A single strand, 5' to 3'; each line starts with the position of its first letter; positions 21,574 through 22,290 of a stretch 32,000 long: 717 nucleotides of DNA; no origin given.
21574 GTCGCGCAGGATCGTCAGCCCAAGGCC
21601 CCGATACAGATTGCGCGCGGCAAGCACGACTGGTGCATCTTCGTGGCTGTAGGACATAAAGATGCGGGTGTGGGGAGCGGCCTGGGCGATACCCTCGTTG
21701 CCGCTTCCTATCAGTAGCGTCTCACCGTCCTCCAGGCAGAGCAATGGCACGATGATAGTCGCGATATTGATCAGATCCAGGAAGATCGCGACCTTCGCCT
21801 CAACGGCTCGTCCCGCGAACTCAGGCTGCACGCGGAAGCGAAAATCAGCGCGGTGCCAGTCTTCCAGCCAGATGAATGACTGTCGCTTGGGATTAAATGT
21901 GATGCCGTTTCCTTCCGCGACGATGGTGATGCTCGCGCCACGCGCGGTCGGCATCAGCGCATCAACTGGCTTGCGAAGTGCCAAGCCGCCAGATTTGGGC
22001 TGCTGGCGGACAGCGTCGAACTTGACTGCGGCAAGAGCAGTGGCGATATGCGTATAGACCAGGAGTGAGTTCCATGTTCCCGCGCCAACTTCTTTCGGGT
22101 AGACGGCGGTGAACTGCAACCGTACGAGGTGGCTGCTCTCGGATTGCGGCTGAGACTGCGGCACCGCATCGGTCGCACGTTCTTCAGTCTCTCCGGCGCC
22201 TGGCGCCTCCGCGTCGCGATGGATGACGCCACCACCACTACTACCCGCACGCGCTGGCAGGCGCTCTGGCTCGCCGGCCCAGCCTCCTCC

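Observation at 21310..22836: Single-polypeptide membrane anchor, Gly-rich repeats, unknown beta-rich domain and C-terminal TIR: candidate atypical NADase defence or signalling protein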

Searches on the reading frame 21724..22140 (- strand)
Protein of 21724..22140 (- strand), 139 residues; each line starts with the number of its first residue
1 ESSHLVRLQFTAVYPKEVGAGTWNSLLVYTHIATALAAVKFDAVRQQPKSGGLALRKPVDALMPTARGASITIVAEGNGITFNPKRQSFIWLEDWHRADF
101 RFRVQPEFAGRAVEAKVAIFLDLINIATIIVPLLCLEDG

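Call 23: search_protein_families(library=pfam, alignment_id=A2, max_evalue=1)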
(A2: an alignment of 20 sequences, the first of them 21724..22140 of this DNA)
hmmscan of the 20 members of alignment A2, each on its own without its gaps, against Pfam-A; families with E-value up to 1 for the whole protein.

A. member 1, window:21724-22140:- (139 aa): 0 families

B. families by the number of members that match (of 20 scanned): 9 families
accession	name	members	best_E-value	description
PF17502.7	DUF5434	1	0.0056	Family of unknown function (DUF5434)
PF13163.11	DUF3999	1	0.0092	Protein of unknown function (DUF3999)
PF18113.7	Rbx_binding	1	0.023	Rubredoxin binding C-terminal domain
PF18967.5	PycTM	1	0.041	Pycsar effector protein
PF14144.11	DOG1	1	0.087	Seed dormancy control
PF08594.15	UPF0300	1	0.091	Uncharacterised protein family (UPF0300)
PF13600.11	DUF4140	1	0.13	N-terminal domain of unknown function (DUF4140)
PF05348.16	UMP1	1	0.18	Proteasome maturation factor UMP1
PF02711.19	Pap_E4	1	0.28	E4 protein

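Call 27: predict_structure(alignment_id=A2)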
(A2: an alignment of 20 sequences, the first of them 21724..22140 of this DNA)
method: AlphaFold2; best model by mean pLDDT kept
length: 139 residues; sequences in the alignment: 20
mean_pLDDT: 91.4   pTM: 0.86
mean pLDDT of the five models: 91.4, 91.0, 90.9, 90.9, 90.6
residues with pLDDT >= 90: 117; 70-90: 10; 50-70: 10; < 50: 2
segments of 3 or more residues with pLDDT < 50: none
pLDDT, mean of each block of 10 residues (from residue 1): 81 93 96 95 79 75 94 98 98 97 96 97 96 86
secondary structure, 60 per line:
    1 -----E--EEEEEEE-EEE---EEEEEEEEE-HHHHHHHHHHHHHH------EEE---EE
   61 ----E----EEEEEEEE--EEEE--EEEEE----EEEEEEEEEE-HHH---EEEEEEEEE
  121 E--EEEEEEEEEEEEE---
elements in order: E9-15 E17-19 E23-31 H33-46 E53-55 E70-77 E80-83 E86-90 E95-104 E112-121 E124-136

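Call 28: search_protein_representatives(alignment_id=A2)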
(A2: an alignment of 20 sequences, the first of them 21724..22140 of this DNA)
Query: 20 sequences, 140 profile positions. Proteins with E-value up to 0.001 (for the whole library): 2967; up to 1e-10: 1994; up to 1e-30: 839. The best 150 are listed.
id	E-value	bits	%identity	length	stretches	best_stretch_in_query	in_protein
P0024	1.1e-81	288.1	-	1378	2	4-139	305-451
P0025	1.0e-54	200.7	-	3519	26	60-111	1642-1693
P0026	3.0e-50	186.2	-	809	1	3-138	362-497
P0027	2.2e-49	183.4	-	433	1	5-139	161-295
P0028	4.8e-49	182.3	-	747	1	4-139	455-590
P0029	7.2e-49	181.7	-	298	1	7-139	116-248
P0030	8.3e-49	181.5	-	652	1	6-139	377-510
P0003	1.2e-48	181.0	-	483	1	2-139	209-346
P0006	1.5e-48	180.7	-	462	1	3-139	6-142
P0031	7.3e-48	178.5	-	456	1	7-139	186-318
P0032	7.5e-48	178.4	-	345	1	5-138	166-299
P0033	2.6e-47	176.7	-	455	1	6-139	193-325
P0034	3.1e-47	176.4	-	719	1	10-139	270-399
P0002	3.3e-47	176.3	-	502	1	2-139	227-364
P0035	1.0e-46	174.7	-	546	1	4-137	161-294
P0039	1.8e-45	170.7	-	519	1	5-139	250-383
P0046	9.1e-45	168.4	-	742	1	5-139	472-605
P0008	9.9e-44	165.1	-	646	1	3-139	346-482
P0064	3.0e-43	163.5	-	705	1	3-139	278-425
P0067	4.2e-43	163.0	-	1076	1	3-139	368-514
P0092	2.9e-42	160.3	-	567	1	5-139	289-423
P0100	4.3e-42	159.8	-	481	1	3-139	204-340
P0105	5.6e-42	159.4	-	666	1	3-139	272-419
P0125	2.3e-41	157.4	-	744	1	4-138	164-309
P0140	5.3e-41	156.2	-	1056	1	5-139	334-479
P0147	7.2e-41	155.8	-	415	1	5-138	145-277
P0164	1.2e-40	155.0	-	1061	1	4-139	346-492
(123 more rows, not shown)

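Call 35: fold_search(model_id=the predicted structure, library=pdb)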
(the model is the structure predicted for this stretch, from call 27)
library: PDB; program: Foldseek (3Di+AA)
matches with E <= 10: 1460; with E <= 0.001: 0
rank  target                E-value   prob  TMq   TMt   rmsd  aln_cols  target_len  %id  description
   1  7e1y_A                1.3e-03  1.00  0.52  0.15   8.1       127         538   11  Staphylothermus marinus amylopullulanase -SmApu (released 2022-02-09)
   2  4yn3_A                6.3e-03  1.00  0.45  0.13   4.1       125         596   12  Crystal structure of Cucumisin complex with pro-peptide (released 2016-03-09)
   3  9pxf_A                7.0e-03  1.00  0.43  0.18  11.0       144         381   10  Ammonia monooxygenase in native membranes from N. briensis (released 2026-01-28)
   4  6m3q_E                1.0e-02  1.00  0.56  0.20   5.5       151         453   10  Crystal structure of AnkB/beta4-spectrin complex (released 2020-05-13)
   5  8k2h_A                1.0e-02  0.99  0.45  0.14   8.1       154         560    6  Crystal structure of Group 2Oligosaccharide/Monosaccharide-releasing beta-N-acetylhexosaminidase NgaAt from Arabidopsi (released 2024-04-24)
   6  7uzs                  1.6e-02  1.00  0.50  0.12   3.9       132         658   11  Protein 4.2 (local refinement from consensus reconstruction of ankyrin complex classes) (released 2022-07-20)
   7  4lba_B                1.6e-02  1.00  0.42  0.51   9.1       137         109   12  Crystal structure of a conjugative transposon lipoprotein (BACEGG_03088) from Bacteroides eggerthii DSM 20697 at 1.70  (released 2013-08-07)
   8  4lba_A                1.7e-02  1.00  0.42  0.52   9.2       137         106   12  Crystal structure of a conjugative transposon lipoprotein (BACEGG_03088) from Bacteroides eggerthii DSM 20697 at 1.70  (released 2013-08-07)
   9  3vta_B                1.7e-02  0.99  0.36  0.11   4.5       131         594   12  Crystal Structure of cucumisin, a subtilisin-like endoprotease from Cucumis melo L (released 2012-08-08)
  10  3im2                  2.0e-02  1.00  0.52  0.25   8.1       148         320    7  Structure of the C-terminal Sec63 unit of yeast Brr2, P41212 Form (released 2009-08-25)
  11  3vta_A                2.2e-02  0.99  0.38  0.12   4.5       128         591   12  Crystal Structure of cucumisin, a subtilisin-like endoprotease from Cucumis melo L (released 2012-08-08)
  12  9fyn                  2.7e-02  1.00  0.54  0.11   7.2       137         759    7  Lacto-N-biosidase from Trueperella pyogenes (released 2024-10-09)
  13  9ijj_h                2.7e-02  1.00  0.40  0.05   4.4       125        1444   10  In situ structure of the central apparatus in mouse sperm axoneme. (released 2025-06-04)
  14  8k2j                  2.7e-02  0.91  0.35  0.12   8.7       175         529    9  Crystal structure of Group 3 Oligosaccharide/Monosaccharide-releasing beta-N-acetylgalactosaminidase NgaDssm, apo form (released 2024-04-24)
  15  8rjc_5                2.9e-02  0.99  0.47  0.38   7.6       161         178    7  Structure of the rabbit 80S ribosome stalled on a 2-TMD rhodopsin intermediate in complex with Sec61-TRAP, open confor (released 2024-01-24)
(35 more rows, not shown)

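Call 38: search_protein_families(library=pfam, alignment_id=A3, max_evalue=0.001)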
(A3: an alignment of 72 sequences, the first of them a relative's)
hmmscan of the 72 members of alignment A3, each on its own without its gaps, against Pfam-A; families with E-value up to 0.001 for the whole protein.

A. member 1, P0024 (1378 aa): 5 families
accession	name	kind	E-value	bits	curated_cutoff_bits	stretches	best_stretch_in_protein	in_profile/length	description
PF00069.31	Pkinase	-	5.8e-52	177.1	31.7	2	617-829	1-201/263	Protein kinase domain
PF13676.11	TIR_2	-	1.5e-26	93.7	28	2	1217-1324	1-105/122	TIR domain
PF07714.23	PK_Tyr_Ser-Thr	-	5e-23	82.2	23.1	1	619-823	3-203/258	Protein tyrosine and serine/threonine kinase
PF01636.29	APH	-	1.1e-06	29.1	23.2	0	724-773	150-201/239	Phosphotransferase enzyme family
PF06293.20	Kdo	-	5e-06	26.5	21.3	1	693-775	92-175/207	Lipopolysaccharide kinase (Kdo/WaaP) family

B. families by the number of members that match (of 72 scanned): 72 families (the first 25 are shown)
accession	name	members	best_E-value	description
PF13676.11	TIR_2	67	3.1e-45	TIR domain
PF00069.31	Pkinase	13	5.8e-52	Protein kinase domain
PF07714.23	PK_Tyr_Ser-Thr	12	2.2e-33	Protein tyrosine and serine/threonine kinase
PF01582.25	TIR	11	1.9e-17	TIR domain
PF00498.31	FHA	8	1.7e-20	FHA domain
PF16697.10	Yop-YscD_cpl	8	3e-14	Inner membrane component of T3SS, cytoplasmic domain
PF01636.29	APH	5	9.1e-08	Phosphotransferase enzyme family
PF03109.22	ABC1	4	8e-06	ABC1 atypical kinase-like domain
PF08937.16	ThsB_TIR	3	8.8e-07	Thoeris protein ThsB, TIR-like domain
PF06293.20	Kdo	2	5e-06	Lipopolysaccharide kinase (Kdo/WaaP) family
PF13271.11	DUF4062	2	6.2e-06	Domain of unknown function (DUF4062)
PF06812.17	ImpA_N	1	1.1e-35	ImpA, N-terminal, type VI secretion system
PF00515.34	TPR_1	1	1.2e-33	Tetratricopeptide repeat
PF07719.23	TPR_2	1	6.7e-32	Tetratricopeptide repeat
PF13646.12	HEAT_2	1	8.5e-25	HEAT repeats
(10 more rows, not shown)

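Call 74: fold_search(model_id=the predicted structure, library=viral)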
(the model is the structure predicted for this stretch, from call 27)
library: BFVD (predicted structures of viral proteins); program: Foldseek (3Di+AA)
matches with E <= 10: 768; with E <= 0.001: 0
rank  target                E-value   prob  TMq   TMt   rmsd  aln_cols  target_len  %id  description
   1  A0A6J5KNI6            5.8e-03  1.00  0.47  0.24   8.8       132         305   10  Uncharacterized protein [uncultured Caudovirales phage]
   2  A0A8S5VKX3            7.9e-03  1.00  0.45  0.42   4.0       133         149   10  (no name in the UniProt tables at hand)
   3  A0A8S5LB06            8.3e-03  1.00  0.48  0.10   4.8       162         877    7  Uncharacterized protein [Podoviridae sp. ctBev14]
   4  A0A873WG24            8.7e-03  1.00  0.47  0.16   3.8       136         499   11  Major tail protein [Providencia phage Kokobel1]
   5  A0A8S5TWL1            8.7e-03  1.00  0.45  0.09   5.9       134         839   10  Tail protein [Siphoviridae sp. ctcx61]
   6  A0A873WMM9            8.7e-03  1.00  0.43  0.08   5.0       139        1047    7  (no name in the UniProt tables at hand)
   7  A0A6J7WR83            9.2e-03  1.00  0.48  0.24   6.2       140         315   12  Uncharacterized protein [uncultured Caudovirales phage]
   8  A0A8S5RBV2            1.1e-02  1.00  0.51  0.18   4.7       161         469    6  Translocon-associated protein beta (TRAPB) [virus sp. ctOZh10]
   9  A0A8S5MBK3            1.2e-02  1.00  0.50  0.13   5.5       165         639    8  Uncharacterized protein [Podoviridae sp. ct53O25]
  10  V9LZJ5                1.5e-02  1.00  0.44  0.25   3.9       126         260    7  Uncharacterized protein [Vibrio phage VP4B]
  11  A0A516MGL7            1.5e-02  0.93  0.37  0.08  15.5       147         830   14  (no name in the UniProt tables at hand)
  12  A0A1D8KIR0            1.8e-02  1.00  0.46  0.08   4.5       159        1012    9  Baseplate hub + tail lysozyme [Synechococcus phage S-CAM3]
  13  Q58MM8                2.1e-02  1.00  0.45  0.16   6.3       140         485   11  Glycine-rich domain-containing protein [Prochlorococcus phage P-SSM2]
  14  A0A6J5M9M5            2.3e-02  1.00  0.51  0.06   6.8       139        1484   12  Uncharacterized protein [uncultured Caudovirales phage]
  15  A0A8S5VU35            2.3e-02  0.98  0.44  0.09  12.7       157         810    8  Uncharacterized protein [Ackermannviridae sp.]
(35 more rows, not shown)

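Call 75: search_protein_families(library=pfam, proteins=[P0028, P0030, P0092, P0100, P0147], max_evalue=0.01)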
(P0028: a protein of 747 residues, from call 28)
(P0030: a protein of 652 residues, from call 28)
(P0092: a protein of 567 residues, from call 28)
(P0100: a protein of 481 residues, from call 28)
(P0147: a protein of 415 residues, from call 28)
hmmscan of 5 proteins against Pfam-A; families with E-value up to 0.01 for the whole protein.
P0028 (747 aa): 2 families
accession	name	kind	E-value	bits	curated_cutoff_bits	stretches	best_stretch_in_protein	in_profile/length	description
PF13676.11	TIR_2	-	6.8e-17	62.5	28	1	612-718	1-106/122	TIR domain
PF01442.23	Apolipoprotein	-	0.001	19.2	90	0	311-424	34-149/190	Apolipoprotein A1/A4/E domain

P0030 (652 aa): 3 families
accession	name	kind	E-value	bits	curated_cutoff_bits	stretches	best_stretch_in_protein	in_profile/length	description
PF00498.31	FHA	-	6.5e-19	68.6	20.7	1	166-233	1-67/67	FHA domain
PF16697.10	Yop-YscD_cpl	-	7.1e-14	52.3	33.2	1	158-240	11-91/94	Inner membrane component of T3SS, cytoplasmic domain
PF13676.11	TIR_2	-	4.1e-13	50.3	28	1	531-638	1-107/122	TIR domain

P0092 (567 aa): 3 families
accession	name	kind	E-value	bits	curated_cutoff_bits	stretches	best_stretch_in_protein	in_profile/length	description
PF13676.11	TIR_2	-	7.4e-16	59.2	28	1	444-555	1-107/122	TIR domain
PF01582.25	TIR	-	0.0054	17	21.3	0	448-530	10-91/179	TIR domain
PF13829.11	DUF4191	-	0.0082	16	30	0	8-61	30-84/219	Domain of unknown function (DUF4191)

P0100 (481 aa): 1 family
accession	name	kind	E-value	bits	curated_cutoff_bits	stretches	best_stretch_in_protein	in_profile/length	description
PF13676.11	TIR_2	-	2.1e-15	57.7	28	1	360-454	1-92/122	TIR domain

P0147 (415 aa): 1 family
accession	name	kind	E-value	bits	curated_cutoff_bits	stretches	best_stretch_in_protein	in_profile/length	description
PF13676.11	TIR_2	-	8.1e-17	62.3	28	1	299-389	1-92/122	TIR domain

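Call 83: search_protein_families(library=pfam, proteins=[P0064, P0067, P0105, P0039, P0046, P0026, P0034, P0140, P0164, P0125], max_evalue=0.001)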
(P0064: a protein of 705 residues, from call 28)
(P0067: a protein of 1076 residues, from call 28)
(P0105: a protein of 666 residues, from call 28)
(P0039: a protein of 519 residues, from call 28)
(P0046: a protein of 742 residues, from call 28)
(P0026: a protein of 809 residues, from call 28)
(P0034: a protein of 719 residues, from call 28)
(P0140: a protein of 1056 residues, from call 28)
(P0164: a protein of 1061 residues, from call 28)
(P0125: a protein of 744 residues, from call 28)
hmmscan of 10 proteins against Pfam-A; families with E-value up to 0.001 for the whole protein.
P0064 (705 aa): 2 families
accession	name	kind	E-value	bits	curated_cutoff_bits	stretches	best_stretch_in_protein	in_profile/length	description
PF13676.11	TIR_2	-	5.1e-13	50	28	1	445-535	1-93/122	TIR domain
PF13271.11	DUF4062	-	6.2e-06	26.8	24.7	1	27-107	1-67/82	Domain of unknown function (DUF4062)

P0067 (1076 aa): 2 families
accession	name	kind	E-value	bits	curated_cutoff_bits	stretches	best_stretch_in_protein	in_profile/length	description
PF13676.11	TIR_2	-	5.5e-12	46.7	28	1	534-624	1-93/122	TIR domain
PF00072.30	Response_reg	-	1.3e-11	45.1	30.2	1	205-321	1-110/111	Response regulator receiver domain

P0105 (666 aa): 2 families
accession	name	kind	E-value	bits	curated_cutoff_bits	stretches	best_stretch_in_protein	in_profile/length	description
PF13676.11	TIR_2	-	1.8e-11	45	28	1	440-535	1-92/122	TIR domain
PF13271.11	DUF4062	-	5.5e-10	39.7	24.7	1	7-88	1-67/82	Domain of unknown function (DUF4062)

P0039 (519 aa): 2 families
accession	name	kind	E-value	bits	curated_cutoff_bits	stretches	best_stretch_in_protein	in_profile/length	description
PF13676.11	TIR_2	-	1.3e-22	81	28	1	402-507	1-107/122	TIR domain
PF01582.25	TIR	-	1e-06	29.1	21.3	1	401-484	3-88/179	TIR domain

P0046 (742 aa): 2 families
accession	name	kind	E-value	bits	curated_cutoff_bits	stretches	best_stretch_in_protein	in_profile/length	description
PF13676.11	TIR_2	-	5.2e-24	85.5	28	1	625-730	1-107/122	TIR domain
PF01582.25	TIR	-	1.7e-06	28.4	21.3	1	624-707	3-88/179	TIR domain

P0026 (809 aa): 3 families
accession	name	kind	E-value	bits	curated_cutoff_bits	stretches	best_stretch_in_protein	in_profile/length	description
PF13676.11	TIR_2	-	1.9e-22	80.4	28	2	519-628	1-107/122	TIR domain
PF00498.31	FHA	-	3e-18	66.5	20.7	1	735-799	1-67/67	FHA domain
PF16697.10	Yop-YscD_cpl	-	3e-14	53.5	33.2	1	718-805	2-90/94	Inner membrane component of T3SS, cytoplasmic domain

P0034 (719 aa): 21 families
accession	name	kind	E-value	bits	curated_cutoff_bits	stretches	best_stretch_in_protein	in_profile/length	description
PF00515.34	TPR_1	-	1.2e-33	114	27.8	4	585-618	1-34/34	Tetratricopeptide repeat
PF07719.23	TPR_2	-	6.7e-32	107.4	27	4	587-618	3-34/34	Tetratricopeptide repeat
PF13431.12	TPR_17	-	2.9e-24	83.7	24.4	3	641-672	1-32/34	Tetratricopeptide repeat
PF13676.11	TIR_2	-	9.1e-24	84.7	28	2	420-525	1-105/122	TIR domain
PF13181.12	TPR_8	-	3.4e-21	74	25.7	2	585-618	1-34/34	Tetratricopeptide repeat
PF13414.12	TPR_11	-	4.6e-20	71.5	26.8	4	666-701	7-42/42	TPR repeat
PF13432.12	TPR_16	-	2.7e-19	69.7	32.7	2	591-653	3-65/65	Tetratricopeptide repeat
PF13424.12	TPR_12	-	3.9e-19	69.1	30.1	3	653-716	3-74/77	Tetratricopeptide repeat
PF14559.12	TPR_19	-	6.3e-17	62.1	25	3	563-611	3-51/68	Tetratricopeptide repeat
PF13371.12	TPR_9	-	2.1e-16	60.1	35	2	562-621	6-65/73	Tetratricopeptide repeat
PF13428.12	TPR_14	-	2.5e-15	55.9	23.5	1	591-626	7-42/44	Tetratricopeptide repeat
PF13374.12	TPR_10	-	1.5e-13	50.7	27.5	1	653-683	2-32/42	Tetratricopeptide repeat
PF13176.12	TPR_7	-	5.1e-09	36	27.9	0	689-712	1-24/36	Tetratricopeptide repeat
PF13174.12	TPR_6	-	1.6e-07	31.9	26.3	0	592-617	7-32/33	Tetratricopeptide repeat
PF07721.20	TPR_4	-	5.1e-06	27.1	27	0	588-610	4-26/26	Tetratricopeptide repeat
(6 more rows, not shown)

P0140 (1056 aa): 3 families
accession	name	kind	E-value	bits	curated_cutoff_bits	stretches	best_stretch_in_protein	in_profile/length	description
PF00069.31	Pkinase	-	4.2e-21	75.9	31.7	1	25-238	1-212/263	Protein kinase domain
PF13676.11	TIR_2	-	2e-10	41.6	28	1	503-592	1-92/122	TIR domain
PF07714.23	PK_Tyr_Ser-Thr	-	1.6e-05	24.8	23.1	1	31-237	7-215/258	Protein tyrosine and serine/threonine kinase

P0164 (1061 aa): 5 families
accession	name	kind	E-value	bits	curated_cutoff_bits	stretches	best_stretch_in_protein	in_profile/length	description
PF00069.31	Pkinase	-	2.5e-37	129.1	31.7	1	41-293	1-253/263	Protein kinase domain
PF07714.23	PK_Tyr_Ser-Thr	-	7.1e-27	94.8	23.1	1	43-293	3-250/258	Protein tyrosine and serine/threonine kinase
PF13676.11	TIR_2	-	1.8e-12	48.3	28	1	513-622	1-107/122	TIR domain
PF13365.12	Trypsin_2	-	9.4e-08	33.3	27.6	1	817-1013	1-144/144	Trypsin-like peptidase domain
PF03109.22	ABC1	-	0.00083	19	22.9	0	109-189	140-215/244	ABC1 atypical kinase-like domain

P0125 (744 aa): 1 family
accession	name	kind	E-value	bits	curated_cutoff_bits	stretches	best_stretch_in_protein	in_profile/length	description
PF13676.11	TIR_2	-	2.4e-11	44.6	28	1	341-431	1-93/122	TIR domain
